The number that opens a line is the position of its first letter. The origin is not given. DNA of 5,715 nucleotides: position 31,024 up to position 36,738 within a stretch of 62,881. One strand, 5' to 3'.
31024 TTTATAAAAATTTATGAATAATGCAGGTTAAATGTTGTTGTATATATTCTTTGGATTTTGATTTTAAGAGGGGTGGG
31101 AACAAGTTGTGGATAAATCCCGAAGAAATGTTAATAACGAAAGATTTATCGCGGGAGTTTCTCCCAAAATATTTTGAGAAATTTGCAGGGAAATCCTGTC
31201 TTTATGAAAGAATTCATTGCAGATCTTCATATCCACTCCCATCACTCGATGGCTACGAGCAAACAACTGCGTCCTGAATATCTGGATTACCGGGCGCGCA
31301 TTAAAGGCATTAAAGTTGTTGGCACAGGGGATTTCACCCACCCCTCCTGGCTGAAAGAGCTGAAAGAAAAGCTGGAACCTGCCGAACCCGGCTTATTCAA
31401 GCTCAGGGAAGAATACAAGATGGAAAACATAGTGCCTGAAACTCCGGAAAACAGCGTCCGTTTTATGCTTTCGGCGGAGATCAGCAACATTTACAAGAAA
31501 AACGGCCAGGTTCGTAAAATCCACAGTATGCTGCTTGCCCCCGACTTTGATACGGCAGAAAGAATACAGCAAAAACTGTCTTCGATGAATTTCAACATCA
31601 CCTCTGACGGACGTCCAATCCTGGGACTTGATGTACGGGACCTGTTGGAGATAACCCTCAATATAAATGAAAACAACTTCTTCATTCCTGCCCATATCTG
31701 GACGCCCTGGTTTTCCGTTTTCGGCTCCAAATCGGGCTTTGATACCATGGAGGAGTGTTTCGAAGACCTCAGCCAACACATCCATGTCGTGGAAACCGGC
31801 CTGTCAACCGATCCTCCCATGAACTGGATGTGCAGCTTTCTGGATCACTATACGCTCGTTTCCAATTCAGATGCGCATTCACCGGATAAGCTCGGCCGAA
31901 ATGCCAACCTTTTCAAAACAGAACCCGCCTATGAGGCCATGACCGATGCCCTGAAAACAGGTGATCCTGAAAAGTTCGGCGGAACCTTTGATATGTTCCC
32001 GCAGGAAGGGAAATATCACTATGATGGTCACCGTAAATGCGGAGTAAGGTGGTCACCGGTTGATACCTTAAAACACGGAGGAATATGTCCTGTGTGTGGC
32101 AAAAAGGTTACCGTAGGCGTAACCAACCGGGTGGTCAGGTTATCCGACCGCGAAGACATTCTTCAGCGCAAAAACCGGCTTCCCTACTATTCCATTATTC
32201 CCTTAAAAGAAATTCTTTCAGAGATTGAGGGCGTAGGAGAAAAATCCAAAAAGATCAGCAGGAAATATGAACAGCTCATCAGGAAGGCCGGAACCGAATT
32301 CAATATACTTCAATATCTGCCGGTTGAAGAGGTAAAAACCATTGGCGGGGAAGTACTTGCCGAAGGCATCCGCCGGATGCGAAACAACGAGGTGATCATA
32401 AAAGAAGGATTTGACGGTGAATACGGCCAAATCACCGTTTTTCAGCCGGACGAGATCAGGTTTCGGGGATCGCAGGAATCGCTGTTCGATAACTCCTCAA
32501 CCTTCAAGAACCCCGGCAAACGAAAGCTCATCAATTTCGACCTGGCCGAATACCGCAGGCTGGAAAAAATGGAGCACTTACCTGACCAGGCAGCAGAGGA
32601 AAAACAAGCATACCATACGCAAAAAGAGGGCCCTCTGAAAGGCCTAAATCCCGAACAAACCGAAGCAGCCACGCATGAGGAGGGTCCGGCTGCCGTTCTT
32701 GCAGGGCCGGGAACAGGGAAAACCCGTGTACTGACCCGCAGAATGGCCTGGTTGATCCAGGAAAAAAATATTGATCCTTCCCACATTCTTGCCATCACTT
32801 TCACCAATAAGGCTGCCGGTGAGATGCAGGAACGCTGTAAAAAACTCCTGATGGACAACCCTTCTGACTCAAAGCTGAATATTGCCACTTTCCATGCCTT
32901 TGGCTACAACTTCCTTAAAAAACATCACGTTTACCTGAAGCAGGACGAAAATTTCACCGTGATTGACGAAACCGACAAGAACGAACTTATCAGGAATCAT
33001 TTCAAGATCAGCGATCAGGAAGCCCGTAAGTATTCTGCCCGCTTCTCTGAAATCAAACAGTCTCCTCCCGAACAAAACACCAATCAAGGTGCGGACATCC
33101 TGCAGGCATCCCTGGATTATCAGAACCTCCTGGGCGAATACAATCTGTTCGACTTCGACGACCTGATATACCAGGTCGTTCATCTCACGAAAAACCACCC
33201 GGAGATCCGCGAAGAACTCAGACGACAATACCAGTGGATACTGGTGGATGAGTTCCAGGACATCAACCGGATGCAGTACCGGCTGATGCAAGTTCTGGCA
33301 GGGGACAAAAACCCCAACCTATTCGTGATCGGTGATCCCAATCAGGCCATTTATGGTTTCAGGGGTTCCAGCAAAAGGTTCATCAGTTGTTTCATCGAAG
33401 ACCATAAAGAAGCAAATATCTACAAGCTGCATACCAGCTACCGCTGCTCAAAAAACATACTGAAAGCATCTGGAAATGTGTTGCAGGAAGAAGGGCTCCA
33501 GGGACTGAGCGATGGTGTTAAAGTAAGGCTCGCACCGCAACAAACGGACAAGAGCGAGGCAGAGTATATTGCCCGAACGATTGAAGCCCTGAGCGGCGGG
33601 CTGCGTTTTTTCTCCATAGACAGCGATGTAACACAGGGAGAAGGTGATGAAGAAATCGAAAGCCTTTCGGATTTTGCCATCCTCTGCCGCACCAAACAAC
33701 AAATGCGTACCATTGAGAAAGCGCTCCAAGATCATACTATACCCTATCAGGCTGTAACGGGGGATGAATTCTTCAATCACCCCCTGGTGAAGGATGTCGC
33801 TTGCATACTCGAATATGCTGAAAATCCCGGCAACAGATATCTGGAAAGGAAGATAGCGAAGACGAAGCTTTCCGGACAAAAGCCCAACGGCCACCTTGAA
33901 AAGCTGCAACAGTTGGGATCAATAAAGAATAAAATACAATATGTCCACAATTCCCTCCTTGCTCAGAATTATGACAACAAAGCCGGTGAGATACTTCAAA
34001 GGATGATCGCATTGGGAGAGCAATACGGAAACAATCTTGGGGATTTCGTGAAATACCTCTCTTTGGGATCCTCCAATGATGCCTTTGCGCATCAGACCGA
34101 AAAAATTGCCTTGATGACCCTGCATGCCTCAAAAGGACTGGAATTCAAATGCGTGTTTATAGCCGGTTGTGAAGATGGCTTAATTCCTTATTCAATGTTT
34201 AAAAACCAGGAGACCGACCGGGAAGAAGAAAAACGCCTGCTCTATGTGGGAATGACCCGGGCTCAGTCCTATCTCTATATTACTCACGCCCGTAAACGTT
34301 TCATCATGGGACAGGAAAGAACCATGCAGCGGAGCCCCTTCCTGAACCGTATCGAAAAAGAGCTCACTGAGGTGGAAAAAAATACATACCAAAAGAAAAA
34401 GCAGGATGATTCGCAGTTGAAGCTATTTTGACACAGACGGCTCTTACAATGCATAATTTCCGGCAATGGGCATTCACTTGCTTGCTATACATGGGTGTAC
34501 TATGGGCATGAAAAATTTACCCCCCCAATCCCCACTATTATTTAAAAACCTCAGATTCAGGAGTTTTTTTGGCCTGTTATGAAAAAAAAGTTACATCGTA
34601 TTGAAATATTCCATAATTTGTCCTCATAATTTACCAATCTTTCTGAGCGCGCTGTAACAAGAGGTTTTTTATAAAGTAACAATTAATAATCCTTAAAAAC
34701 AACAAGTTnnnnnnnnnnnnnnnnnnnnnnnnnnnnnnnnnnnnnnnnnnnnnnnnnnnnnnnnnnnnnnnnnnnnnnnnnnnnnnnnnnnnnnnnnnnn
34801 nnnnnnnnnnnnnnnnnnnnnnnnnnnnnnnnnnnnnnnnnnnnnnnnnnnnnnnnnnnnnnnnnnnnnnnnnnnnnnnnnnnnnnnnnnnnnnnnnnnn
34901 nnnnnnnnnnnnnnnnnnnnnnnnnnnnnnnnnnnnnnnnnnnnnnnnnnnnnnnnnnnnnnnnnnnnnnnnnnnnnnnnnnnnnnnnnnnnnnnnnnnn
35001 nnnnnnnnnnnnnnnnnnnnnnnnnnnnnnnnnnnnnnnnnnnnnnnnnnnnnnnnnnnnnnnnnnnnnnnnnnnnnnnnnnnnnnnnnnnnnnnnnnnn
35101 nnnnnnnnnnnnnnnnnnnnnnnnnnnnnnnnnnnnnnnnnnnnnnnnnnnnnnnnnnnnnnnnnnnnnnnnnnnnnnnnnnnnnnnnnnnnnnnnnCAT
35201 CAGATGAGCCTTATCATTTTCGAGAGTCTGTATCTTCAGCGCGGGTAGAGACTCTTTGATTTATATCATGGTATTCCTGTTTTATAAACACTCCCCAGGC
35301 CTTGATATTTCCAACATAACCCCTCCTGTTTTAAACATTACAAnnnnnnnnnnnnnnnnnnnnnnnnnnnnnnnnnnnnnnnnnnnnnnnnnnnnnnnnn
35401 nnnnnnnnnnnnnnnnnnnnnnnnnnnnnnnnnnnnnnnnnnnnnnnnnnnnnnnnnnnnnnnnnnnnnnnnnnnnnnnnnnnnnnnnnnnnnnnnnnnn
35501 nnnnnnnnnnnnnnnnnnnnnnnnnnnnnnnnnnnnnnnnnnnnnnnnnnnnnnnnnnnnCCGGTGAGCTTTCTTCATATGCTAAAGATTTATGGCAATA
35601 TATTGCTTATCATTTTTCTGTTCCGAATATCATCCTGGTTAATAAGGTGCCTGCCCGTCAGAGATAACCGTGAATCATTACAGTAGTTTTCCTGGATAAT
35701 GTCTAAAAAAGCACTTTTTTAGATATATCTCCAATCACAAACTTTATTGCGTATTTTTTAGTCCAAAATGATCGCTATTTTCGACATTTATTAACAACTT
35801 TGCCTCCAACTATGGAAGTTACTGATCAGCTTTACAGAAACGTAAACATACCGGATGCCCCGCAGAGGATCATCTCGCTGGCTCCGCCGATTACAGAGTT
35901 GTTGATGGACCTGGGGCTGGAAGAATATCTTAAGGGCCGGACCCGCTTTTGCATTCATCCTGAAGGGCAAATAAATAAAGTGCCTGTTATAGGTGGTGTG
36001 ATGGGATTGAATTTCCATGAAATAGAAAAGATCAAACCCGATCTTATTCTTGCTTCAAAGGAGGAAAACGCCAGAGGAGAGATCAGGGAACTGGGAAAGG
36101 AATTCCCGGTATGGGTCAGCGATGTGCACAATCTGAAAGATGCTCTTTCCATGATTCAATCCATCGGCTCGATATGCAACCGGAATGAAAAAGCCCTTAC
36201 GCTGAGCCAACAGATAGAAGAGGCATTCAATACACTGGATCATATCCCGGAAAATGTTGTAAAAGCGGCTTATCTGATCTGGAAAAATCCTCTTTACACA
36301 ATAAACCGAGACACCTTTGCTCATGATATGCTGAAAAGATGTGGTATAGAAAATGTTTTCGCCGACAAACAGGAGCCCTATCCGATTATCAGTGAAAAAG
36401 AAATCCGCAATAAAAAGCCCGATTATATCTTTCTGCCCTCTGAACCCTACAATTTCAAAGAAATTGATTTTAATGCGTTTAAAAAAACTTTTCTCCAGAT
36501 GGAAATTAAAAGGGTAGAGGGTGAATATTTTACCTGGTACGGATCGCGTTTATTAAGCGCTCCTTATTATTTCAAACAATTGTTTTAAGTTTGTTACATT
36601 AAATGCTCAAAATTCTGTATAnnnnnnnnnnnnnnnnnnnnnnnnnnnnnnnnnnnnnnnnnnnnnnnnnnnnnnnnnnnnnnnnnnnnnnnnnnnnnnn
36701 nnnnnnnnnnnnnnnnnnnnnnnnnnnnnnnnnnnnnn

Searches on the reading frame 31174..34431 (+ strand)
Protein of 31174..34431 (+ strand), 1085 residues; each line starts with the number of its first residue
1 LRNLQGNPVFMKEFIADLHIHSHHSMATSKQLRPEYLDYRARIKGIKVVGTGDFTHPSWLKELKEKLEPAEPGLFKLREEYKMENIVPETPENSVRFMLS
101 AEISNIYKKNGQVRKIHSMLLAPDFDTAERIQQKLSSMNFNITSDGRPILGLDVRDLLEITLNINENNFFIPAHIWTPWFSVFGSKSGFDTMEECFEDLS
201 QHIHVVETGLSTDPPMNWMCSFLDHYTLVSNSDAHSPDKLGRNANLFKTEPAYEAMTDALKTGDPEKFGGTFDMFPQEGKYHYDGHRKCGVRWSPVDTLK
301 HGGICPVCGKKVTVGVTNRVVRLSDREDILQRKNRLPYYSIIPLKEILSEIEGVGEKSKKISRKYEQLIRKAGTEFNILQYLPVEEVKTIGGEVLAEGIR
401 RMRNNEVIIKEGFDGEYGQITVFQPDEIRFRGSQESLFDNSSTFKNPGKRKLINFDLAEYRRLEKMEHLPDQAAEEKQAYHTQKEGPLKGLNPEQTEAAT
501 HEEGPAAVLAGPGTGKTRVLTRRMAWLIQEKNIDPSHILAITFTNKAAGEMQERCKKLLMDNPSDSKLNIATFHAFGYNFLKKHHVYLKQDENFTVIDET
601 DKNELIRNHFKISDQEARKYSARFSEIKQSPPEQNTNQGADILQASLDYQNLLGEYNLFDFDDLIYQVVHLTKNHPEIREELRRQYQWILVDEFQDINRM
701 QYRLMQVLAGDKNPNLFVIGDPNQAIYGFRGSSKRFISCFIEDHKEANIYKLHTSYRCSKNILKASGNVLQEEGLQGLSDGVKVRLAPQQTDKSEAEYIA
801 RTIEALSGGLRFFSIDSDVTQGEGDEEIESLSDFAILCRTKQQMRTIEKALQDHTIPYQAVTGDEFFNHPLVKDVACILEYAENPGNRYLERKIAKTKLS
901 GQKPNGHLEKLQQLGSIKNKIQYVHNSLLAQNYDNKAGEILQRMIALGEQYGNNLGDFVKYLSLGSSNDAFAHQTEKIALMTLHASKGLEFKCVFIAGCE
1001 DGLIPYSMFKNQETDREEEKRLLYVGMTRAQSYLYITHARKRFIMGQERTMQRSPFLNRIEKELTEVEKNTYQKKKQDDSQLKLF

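Call 46: search_protein_families(library=pfam, proteins=[window:31174-34431:+], max_evalue=0.001)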
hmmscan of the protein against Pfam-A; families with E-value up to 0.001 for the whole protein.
window:31174-34431:+ (1085 aa): 6 families
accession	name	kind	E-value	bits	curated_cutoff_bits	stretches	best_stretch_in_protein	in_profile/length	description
PF00580.27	UvrD-helicase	-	4.4e-75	253.3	23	1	491-744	1-270/271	UvrD/REP helicase N-terminal domain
PF13361.12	UvrD_C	-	2.1e-46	159.4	25.6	2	895-1040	221-349/350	UvrD-like helicase C-terminal domain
PF13245.12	AAA_19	-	5.5e-26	91.8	25.1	1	495-730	1-134/134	AAA domain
PF13538.12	UvrD_C_2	-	1.7e-09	37.8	27.4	1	978-1036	2-51/52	UvrD-like helicase C-terminal domain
PF13604.12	AAA_30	-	3.5e-06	27.3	27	0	491-555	2-66/191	AAA domain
PF13401.12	AAA_22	-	0.00083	20.1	27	0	502-601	4-94/130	AAA domain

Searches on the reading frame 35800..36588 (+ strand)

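Call 46: search_protein_families(library=pfam, proteins=[window:35800-36588:+], max_evalue=0.001)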
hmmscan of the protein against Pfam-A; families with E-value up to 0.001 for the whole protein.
window:35800-36588:+ (262 aa): 1 family
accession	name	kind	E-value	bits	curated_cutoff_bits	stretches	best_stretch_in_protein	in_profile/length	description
PF01497.23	Peripla_BP_2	-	8.8e-19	68.3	27.5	1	24-215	1-200/235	Periplasmic binding protein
